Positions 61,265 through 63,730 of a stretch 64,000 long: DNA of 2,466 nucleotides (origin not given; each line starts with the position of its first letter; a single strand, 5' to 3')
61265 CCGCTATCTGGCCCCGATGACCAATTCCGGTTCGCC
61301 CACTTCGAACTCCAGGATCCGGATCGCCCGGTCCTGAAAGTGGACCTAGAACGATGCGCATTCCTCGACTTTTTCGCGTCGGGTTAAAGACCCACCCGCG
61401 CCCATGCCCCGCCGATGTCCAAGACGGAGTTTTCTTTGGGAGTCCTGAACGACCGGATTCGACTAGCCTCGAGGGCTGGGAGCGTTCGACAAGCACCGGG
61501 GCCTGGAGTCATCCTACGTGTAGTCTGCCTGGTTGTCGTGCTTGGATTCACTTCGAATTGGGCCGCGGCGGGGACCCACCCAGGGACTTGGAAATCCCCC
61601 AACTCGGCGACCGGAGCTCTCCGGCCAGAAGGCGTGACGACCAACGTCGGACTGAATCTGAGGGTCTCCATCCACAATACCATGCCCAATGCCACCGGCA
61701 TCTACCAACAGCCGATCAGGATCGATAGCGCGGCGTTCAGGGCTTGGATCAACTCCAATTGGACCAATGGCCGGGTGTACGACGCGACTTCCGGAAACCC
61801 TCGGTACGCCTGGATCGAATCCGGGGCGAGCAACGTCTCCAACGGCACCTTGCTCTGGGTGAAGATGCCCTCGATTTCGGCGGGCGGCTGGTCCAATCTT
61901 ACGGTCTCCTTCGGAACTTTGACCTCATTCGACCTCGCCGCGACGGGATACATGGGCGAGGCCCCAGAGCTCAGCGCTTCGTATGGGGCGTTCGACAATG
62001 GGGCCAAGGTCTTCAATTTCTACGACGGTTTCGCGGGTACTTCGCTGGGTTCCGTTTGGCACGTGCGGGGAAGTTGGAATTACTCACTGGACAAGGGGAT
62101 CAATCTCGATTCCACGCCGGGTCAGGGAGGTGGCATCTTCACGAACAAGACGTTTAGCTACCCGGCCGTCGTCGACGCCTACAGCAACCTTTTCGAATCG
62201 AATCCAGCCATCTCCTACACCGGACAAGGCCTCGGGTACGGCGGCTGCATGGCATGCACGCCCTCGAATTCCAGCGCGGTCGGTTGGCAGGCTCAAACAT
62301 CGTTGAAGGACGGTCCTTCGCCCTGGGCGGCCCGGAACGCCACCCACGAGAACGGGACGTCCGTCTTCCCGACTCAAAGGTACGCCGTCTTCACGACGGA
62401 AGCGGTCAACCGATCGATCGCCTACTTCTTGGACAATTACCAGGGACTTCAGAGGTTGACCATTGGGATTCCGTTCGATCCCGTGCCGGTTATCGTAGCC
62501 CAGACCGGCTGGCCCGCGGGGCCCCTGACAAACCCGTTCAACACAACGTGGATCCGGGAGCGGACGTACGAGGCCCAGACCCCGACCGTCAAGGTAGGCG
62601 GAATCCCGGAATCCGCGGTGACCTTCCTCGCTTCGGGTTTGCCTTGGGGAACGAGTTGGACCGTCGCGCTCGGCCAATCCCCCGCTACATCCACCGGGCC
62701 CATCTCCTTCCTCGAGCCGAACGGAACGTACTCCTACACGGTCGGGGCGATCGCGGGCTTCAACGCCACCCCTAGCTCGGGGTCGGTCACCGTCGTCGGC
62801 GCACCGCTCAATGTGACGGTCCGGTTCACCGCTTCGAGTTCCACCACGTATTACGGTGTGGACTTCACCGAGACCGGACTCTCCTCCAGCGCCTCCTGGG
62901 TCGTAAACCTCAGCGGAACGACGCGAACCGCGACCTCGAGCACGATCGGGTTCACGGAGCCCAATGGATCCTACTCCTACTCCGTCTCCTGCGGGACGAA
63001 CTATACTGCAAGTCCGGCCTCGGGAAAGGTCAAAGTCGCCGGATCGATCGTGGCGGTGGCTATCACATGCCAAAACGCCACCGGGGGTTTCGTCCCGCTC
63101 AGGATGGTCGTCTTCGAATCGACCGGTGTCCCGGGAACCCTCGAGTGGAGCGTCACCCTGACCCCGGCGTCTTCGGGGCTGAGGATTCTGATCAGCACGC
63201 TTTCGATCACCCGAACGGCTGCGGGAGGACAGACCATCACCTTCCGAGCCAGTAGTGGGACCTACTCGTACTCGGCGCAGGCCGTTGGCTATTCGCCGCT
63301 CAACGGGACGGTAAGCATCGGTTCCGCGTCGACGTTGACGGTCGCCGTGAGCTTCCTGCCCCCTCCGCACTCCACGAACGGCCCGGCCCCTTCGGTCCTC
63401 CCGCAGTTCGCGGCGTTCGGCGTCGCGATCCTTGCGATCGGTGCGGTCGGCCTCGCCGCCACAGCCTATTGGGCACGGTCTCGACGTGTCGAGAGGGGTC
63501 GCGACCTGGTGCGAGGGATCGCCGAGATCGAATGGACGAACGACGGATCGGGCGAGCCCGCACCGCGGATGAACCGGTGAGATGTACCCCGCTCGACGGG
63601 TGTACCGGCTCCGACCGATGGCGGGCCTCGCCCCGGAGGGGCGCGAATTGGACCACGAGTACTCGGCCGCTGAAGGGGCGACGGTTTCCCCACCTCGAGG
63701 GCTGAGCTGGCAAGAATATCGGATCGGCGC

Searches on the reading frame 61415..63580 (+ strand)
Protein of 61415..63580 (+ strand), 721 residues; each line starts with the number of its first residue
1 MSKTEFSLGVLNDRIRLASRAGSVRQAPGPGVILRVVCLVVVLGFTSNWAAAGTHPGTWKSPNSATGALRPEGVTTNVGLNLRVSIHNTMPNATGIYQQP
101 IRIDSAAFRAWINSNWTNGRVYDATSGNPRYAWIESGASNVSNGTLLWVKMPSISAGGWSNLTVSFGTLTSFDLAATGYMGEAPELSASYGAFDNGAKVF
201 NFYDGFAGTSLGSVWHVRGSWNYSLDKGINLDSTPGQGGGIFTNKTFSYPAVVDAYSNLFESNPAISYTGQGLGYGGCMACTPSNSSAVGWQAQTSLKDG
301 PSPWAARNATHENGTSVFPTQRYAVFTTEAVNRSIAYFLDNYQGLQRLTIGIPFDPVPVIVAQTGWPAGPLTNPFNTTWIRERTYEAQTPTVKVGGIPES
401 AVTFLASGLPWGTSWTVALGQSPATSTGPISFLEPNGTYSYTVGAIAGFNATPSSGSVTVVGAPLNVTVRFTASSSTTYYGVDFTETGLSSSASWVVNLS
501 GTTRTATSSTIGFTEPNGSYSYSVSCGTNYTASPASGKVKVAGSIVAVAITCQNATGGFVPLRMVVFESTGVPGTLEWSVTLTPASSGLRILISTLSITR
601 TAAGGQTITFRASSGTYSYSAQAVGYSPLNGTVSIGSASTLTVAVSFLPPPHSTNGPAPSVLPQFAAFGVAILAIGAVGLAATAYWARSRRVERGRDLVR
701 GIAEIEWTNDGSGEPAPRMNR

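Call 31: search_protein_families(library=pfam, proteins=[window:61415-63580:+], max_evalue=0.001)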
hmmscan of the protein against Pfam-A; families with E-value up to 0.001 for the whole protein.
window:61415-63580:+ (721 aa): 1 family
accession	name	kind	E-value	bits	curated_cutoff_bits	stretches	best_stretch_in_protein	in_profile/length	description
PF10102.14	DUF2341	-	1.7e-05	25.6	23.4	0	120-171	6-55/84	Domain of unknown function (DUF2341)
